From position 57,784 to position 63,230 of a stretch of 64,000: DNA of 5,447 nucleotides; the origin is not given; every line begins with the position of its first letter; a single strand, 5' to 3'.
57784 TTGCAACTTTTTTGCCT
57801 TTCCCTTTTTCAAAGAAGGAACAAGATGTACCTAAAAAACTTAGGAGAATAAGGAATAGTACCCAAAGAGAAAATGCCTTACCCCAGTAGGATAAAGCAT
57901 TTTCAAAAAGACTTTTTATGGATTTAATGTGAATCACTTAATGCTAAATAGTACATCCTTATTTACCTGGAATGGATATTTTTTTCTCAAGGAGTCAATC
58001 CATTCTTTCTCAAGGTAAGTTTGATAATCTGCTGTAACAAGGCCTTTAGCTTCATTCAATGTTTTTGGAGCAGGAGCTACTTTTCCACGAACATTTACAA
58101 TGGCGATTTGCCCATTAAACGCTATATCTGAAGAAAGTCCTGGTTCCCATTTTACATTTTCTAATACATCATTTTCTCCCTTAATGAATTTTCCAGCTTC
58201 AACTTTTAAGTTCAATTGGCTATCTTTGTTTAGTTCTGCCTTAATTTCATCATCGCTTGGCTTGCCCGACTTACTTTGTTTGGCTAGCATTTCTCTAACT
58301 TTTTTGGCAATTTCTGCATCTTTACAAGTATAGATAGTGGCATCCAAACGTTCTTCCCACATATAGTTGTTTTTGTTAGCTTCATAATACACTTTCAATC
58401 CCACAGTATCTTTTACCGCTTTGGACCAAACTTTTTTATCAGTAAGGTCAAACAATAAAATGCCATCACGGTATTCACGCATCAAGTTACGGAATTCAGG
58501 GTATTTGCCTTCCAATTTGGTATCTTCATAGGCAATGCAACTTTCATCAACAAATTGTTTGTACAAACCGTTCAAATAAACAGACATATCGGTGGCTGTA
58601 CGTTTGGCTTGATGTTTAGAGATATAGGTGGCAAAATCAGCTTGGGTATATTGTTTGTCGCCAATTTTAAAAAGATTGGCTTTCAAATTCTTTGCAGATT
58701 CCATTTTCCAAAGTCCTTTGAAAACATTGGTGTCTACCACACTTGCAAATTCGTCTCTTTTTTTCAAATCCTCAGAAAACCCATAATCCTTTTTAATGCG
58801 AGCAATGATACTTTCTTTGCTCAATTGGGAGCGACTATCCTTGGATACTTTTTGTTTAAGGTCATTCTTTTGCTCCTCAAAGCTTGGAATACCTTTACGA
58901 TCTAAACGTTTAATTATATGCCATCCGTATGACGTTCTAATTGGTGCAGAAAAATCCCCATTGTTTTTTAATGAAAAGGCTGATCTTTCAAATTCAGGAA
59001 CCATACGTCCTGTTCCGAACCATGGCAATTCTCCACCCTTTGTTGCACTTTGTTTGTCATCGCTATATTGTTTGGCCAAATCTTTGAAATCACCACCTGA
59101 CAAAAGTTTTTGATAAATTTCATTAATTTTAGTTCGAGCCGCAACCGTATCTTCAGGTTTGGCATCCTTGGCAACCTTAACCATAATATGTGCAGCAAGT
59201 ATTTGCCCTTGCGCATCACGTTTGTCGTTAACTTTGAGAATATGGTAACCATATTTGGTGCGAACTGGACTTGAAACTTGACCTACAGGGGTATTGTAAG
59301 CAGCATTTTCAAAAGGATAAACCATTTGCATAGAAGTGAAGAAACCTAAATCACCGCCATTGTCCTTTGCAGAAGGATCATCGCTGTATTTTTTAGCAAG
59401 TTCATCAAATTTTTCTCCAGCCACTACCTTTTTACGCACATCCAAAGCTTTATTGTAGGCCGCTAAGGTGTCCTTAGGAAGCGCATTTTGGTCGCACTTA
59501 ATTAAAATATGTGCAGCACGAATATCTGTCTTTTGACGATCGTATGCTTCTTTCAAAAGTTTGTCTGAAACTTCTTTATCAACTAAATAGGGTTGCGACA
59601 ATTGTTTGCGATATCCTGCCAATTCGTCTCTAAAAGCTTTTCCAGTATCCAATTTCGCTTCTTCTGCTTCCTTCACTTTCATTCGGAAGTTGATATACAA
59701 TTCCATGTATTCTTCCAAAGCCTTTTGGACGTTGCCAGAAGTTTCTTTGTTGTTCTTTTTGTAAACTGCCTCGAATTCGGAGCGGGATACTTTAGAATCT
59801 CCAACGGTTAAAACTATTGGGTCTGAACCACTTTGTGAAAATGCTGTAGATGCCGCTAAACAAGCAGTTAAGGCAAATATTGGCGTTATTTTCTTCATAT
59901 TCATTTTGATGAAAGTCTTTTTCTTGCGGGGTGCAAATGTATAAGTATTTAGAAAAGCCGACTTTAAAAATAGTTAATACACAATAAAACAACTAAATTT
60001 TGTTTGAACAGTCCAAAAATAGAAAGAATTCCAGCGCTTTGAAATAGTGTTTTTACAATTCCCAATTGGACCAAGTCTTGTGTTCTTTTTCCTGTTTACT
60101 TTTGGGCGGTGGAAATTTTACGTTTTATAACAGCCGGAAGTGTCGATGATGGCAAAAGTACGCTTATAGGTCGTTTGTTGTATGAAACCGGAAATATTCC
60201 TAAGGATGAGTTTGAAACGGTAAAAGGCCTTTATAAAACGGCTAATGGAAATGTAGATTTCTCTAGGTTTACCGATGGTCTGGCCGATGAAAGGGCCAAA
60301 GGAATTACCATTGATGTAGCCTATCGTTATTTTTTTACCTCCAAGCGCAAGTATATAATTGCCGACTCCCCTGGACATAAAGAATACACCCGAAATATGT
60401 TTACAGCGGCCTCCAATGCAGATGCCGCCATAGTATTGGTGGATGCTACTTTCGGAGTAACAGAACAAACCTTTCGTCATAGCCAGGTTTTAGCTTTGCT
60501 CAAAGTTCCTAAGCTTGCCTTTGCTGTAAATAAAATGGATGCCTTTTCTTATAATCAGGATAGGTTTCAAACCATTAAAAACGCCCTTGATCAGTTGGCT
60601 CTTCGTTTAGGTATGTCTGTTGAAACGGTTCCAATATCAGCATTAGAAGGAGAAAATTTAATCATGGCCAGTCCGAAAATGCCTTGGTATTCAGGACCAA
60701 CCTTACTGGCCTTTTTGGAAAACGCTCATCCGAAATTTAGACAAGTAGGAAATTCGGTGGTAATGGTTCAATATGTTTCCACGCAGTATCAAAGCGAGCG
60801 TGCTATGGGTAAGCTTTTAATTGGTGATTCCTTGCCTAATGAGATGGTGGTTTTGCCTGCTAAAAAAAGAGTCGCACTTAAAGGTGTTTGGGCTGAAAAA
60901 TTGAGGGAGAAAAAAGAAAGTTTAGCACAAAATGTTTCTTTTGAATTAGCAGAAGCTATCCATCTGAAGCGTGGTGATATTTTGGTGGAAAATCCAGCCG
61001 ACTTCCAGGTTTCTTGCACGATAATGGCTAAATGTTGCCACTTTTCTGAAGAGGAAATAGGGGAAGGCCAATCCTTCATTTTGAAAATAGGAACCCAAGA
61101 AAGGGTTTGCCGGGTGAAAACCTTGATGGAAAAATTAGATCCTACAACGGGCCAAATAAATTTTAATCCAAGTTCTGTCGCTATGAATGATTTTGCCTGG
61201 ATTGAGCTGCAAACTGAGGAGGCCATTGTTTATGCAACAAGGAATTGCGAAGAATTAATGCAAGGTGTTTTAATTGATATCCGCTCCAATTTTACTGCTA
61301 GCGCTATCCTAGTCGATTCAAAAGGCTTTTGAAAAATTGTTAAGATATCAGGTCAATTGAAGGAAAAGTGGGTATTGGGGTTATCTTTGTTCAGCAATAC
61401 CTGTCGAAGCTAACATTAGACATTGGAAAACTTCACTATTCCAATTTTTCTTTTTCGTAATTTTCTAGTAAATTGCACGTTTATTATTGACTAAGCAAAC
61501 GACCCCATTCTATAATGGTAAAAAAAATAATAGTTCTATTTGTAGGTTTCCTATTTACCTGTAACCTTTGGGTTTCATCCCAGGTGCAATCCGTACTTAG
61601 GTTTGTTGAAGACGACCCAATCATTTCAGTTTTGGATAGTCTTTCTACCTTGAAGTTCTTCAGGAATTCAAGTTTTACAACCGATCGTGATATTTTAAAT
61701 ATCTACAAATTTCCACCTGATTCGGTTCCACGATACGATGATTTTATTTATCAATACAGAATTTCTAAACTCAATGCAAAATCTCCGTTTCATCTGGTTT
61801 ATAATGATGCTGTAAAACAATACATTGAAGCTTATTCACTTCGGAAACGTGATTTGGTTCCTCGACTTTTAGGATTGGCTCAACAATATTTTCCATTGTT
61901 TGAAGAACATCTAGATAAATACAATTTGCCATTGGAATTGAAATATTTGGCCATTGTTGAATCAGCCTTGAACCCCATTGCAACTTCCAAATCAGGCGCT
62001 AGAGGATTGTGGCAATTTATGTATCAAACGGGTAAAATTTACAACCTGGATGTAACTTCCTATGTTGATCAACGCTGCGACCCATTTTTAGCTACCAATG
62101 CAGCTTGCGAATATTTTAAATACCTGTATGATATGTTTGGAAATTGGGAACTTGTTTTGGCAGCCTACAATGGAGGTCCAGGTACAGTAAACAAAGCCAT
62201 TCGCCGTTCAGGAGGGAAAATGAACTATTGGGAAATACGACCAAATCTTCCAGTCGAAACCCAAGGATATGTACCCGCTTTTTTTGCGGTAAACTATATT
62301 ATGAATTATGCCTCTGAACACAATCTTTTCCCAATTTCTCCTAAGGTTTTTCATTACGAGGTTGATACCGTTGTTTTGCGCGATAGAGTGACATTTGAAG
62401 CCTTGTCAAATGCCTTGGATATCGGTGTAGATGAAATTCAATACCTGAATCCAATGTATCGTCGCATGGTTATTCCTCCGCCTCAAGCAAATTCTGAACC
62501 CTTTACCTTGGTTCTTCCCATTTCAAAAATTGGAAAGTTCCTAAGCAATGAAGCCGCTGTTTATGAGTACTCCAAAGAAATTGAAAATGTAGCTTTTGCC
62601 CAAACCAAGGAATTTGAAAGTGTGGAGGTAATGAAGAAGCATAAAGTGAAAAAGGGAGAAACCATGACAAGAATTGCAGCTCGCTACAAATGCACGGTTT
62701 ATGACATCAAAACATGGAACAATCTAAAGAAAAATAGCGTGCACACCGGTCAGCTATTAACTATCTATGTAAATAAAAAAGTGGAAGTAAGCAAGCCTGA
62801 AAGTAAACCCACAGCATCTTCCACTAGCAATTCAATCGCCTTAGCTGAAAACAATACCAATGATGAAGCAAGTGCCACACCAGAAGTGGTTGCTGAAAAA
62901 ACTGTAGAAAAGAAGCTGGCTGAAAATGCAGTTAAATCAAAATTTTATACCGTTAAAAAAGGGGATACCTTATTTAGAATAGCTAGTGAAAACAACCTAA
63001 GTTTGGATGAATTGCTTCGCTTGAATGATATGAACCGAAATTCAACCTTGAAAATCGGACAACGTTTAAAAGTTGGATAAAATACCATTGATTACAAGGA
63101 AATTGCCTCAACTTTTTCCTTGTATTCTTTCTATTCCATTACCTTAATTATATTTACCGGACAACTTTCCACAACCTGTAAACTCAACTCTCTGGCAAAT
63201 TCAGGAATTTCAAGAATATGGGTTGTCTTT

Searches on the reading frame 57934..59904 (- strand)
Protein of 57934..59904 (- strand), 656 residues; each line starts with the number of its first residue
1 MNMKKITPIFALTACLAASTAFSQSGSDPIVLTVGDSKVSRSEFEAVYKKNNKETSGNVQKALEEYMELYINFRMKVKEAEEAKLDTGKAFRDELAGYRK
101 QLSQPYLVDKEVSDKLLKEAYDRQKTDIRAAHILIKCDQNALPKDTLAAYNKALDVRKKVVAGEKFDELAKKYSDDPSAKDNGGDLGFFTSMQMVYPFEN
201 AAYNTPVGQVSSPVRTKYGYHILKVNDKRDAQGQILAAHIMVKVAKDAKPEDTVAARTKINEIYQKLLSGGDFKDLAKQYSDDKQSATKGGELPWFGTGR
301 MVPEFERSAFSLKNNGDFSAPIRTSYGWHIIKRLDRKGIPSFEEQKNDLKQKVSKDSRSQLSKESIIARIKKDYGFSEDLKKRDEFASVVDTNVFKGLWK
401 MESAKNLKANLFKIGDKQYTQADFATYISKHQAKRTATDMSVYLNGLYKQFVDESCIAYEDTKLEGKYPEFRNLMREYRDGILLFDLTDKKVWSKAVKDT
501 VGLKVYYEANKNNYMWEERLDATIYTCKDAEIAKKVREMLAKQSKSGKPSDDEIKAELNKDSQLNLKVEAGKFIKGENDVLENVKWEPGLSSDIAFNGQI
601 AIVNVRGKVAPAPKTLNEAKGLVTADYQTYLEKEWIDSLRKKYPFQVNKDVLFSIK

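Call 73: search_protein_families(library=pfam, proteins=[window:57934-59904:-], max_evalue=0.00001)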
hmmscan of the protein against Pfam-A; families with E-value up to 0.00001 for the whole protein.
window:57934-59904:- (656 aa): 3 families
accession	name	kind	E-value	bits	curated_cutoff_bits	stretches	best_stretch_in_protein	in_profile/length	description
PF13616.12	Rotamase_3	-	7.3e-59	197.8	22.5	2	228-337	9-116/116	PPIC-type PPIASE domain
PF00639.27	Rotamase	-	1.3e-58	196.4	21.7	2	132-227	1-97/97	PPIC-type PPIASE domain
PF13145.12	Rotamase_2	-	2.9e-19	70.5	27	2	112-232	1-112/121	PPIC-type PPIASE domain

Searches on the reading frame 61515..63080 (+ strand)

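Call 73: search_protein_families(library=pfam, proteins=[window:61515-63080:+], max_evalue=0.00001)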
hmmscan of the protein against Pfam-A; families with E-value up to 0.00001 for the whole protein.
window:61515-63080:+ (521 aa): 2 families
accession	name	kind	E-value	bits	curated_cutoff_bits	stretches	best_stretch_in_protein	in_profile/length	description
PF01476.26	LysM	-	1e-28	99.4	20.9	2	478-520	1-42/43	LysM domain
PF01464.25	SLT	-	1.4e-27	96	21.3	1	131-235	5-111/117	Transglycosylase SLT domain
